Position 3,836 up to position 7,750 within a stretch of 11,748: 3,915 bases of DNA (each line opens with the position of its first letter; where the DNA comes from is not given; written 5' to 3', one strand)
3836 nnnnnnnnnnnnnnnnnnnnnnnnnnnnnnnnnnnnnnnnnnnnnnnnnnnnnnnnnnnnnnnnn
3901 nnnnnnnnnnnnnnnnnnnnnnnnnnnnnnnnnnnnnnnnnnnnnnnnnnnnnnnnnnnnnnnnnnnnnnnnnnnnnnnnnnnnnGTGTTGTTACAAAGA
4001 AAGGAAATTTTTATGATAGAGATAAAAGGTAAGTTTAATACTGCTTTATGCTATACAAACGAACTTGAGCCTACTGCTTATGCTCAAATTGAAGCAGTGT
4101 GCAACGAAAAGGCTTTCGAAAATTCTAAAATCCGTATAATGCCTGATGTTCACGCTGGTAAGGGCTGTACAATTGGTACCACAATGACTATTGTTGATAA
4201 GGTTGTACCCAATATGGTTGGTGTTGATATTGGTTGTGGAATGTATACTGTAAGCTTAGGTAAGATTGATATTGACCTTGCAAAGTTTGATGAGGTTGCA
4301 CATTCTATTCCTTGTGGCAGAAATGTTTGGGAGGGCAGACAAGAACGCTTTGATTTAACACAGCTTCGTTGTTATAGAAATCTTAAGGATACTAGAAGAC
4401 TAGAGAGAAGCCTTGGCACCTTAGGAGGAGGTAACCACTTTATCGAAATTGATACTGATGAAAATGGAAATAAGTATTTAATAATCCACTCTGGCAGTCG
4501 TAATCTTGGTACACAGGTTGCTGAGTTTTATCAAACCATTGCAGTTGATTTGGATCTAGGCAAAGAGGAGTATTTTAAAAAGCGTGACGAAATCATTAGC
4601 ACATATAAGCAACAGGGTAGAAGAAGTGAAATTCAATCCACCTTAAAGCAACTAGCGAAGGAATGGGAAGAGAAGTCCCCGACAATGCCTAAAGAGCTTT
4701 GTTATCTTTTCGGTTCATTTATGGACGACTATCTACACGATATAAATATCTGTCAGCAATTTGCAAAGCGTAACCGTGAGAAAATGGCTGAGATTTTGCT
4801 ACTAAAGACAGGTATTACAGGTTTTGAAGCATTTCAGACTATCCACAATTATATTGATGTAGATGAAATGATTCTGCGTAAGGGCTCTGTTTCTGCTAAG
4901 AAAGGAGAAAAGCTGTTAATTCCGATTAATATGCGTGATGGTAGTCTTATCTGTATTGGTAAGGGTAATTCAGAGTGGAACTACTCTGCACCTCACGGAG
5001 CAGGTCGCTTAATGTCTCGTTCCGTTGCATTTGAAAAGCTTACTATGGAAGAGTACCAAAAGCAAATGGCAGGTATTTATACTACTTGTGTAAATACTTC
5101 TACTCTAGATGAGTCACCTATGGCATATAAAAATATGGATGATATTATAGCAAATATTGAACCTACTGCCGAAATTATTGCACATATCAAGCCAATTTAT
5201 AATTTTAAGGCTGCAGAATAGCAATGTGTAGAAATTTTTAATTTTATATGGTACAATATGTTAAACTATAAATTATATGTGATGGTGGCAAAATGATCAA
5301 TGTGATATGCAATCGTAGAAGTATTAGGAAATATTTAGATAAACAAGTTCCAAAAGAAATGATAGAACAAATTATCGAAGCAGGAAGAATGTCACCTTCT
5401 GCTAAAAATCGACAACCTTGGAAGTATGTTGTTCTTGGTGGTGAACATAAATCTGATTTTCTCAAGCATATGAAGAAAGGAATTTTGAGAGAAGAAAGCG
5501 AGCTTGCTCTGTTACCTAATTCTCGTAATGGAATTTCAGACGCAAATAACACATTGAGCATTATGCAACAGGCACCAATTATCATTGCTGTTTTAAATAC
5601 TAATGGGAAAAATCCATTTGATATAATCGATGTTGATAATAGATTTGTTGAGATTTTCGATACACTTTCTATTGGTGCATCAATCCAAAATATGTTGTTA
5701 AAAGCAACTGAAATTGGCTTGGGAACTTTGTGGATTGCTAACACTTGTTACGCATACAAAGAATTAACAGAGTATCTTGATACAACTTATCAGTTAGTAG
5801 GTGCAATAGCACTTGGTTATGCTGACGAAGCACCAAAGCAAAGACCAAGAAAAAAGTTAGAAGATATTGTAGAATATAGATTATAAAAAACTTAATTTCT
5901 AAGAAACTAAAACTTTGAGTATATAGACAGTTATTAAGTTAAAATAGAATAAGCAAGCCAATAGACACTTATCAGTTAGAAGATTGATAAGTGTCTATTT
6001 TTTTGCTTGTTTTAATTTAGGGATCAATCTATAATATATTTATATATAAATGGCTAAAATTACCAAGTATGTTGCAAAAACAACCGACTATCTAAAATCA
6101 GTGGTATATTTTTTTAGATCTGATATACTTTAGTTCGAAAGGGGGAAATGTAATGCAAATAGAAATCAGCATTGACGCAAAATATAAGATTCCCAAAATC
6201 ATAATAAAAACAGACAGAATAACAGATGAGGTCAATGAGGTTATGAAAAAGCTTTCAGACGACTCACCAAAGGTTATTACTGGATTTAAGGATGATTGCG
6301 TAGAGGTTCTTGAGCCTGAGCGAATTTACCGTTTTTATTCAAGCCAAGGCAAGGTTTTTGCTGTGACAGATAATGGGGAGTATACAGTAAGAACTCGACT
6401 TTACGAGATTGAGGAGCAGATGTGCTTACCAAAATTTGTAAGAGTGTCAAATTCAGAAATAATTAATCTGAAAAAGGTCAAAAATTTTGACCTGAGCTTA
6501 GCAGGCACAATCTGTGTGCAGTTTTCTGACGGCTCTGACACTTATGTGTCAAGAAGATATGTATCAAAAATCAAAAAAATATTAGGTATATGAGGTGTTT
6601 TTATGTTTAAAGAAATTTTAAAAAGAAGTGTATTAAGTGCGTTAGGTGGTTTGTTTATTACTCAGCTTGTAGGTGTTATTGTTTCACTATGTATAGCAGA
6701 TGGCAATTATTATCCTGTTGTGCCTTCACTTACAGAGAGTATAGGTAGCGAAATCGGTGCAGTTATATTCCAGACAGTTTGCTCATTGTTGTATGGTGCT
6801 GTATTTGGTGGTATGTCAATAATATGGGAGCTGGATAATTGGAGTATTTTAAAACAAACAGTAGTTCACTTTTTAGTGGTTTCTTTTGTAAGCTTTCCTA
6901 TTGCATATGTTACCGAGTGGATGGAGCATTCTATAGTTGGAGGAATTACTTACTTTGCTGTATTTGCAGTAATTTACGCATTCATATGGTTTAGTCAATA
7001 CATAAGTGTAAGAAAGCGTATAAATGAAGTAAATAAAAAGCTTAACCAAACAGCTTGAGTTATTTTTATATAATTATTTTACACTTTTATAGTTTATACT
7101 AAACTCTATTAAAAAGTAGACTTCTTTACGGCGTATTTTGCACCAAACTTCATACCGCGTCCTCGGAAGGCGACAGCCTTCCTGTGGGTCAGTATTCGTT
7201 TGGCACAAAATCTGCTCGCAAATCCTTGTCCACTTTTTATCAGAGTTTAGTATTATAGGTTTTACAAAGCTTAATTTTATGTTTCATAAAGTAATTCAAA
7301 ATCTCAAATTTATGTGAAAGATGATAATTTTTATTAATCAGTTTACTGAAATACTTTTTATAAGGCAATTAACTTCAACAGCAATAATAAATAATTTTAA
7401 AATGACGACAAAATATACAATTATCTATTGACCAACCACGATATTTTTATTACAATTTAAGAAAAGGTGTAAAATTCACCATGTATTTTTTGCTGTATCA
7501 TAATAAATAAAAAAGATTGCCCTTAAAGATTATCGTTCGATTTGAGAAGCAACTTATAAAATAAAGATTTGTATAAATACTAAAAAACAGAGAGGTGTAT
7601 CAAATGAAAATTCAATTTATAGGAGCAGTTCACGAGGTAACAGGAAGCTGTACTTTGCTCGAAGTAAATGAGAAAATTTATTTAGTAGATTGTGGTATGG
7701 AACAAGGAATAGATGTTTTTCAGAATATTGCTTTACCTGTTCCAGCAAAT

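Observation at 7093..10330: Repeated IR-bounded ~140-160-nt extragenic element (copies at 7093-7256 and 9884-10025, with a degenerate third copy near 10240-10330)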

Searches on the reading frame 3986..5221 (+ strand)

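Call 17: search_protein_families(library=pfam, proteins=[window:3986-5221:+])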
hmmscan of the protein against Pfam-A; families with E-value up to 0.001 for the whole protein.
window:3986-5221:+ (411 aa): 1 family
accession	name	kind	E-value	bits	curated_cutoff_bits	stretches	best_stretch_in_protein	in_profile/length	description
PF01139.22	RtcB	-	2.6e-57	195.4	27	2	134-408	138-425/426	tRNA-splicing ligase RtcB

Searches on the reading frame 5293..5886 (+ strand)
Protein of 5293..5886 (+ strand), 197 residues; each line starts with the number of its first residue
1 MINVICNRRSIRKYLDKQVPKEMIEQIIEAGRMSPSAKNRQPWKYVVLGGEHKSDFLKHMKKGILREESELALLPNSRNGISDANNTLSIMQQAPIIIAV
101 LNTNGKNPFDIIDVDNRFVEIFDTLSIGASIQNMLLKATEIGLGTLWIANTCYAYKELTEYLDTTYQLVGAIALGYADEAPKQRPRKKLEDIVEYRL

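Call 17: search_protein_families(library=pfam, proteins=[window:5293-5886:+])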
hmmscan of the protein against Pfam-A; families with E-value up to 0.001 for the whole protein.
window:5293-5886:+ (197 aa): 2 families
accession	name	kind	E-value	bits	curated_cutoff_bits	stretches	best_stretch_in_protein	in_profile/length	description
PF00881.29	Nitroreductase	-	2.7e-35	122.4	23.5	1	7-176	3-167/167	Nitroreductase family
PF14512.11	TM1586_NiRdase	-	1.2e-17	64.7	27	2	128-196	85-152/215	Putative TM nitroreductase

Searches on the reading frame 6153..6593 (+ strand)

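Call 17: search_protein_families(library=pfam, proteins=[window:6153-6593:+])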
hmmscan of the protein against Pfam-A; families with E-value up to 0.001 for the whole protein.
window:6153-6593:+ (146 aa): 1 family
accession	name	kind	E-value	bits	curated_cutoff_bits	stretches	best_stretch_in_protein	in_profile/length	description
PF04397.21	LytTR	-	4.4e-20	72.2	22.6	1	51-144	4-97/98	LytTr DNA-binding domain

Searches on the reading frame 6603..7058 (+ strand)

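Call 17: search_protein_families(library=pfam, proteins=[window:6603-7058:+])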
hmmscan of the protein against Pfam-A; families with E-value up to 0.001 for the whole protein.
window:6603-7058:+ (151 aa): 1 family
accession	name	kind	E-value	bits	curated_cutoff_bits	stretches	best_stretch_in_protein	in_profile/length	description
PF11457.13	DUF3021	-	1.3e-34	119.7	24.7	1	7-147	2-130/130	Protein of unknown function (DUF3021)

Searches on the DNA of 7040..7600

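Call 6: search_rna_families(source=window, start=7040, end=7600, threshold=evalue, max_evalue=10, show_alignments=3)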
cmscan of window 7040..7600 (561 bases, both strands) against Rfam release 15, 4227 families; matches with E-value up to 10: 5.
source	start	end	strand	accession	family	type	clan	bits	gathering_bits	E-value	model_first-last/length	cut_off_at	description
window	7108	7151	-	RF02074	STnc240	Gene; sRNA;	-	20.1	55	2.3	1-77/77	no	Enterobacterial sRNA STnc240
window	7454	7509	-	RF01599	plasmodium_snoR24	Gene; snRNA; snoRNA; CD-box;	-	20.1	55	8.3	1-82/82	no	small nucleolar RNA snoR24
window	7292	7349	-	RF00280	SNORD51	Gene; snRNA; snoRNA; CD-box;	CL00054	19.9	50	0.97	1-79/79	no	Small nucleolar RNA SNORD51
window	7184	7314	-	RF02157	NPPA-AS1_2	Gene; lncRNA;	-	15.4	60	6.6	1-150/150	no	NPPA antisense RNA 1 conserved region 2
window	7060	7239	-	RF02422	Bp1_738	Gene; sRNA;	-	11.4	45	8.4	1-208/208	no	Burkholderia sRNA Bp1_Cand738_SIPHT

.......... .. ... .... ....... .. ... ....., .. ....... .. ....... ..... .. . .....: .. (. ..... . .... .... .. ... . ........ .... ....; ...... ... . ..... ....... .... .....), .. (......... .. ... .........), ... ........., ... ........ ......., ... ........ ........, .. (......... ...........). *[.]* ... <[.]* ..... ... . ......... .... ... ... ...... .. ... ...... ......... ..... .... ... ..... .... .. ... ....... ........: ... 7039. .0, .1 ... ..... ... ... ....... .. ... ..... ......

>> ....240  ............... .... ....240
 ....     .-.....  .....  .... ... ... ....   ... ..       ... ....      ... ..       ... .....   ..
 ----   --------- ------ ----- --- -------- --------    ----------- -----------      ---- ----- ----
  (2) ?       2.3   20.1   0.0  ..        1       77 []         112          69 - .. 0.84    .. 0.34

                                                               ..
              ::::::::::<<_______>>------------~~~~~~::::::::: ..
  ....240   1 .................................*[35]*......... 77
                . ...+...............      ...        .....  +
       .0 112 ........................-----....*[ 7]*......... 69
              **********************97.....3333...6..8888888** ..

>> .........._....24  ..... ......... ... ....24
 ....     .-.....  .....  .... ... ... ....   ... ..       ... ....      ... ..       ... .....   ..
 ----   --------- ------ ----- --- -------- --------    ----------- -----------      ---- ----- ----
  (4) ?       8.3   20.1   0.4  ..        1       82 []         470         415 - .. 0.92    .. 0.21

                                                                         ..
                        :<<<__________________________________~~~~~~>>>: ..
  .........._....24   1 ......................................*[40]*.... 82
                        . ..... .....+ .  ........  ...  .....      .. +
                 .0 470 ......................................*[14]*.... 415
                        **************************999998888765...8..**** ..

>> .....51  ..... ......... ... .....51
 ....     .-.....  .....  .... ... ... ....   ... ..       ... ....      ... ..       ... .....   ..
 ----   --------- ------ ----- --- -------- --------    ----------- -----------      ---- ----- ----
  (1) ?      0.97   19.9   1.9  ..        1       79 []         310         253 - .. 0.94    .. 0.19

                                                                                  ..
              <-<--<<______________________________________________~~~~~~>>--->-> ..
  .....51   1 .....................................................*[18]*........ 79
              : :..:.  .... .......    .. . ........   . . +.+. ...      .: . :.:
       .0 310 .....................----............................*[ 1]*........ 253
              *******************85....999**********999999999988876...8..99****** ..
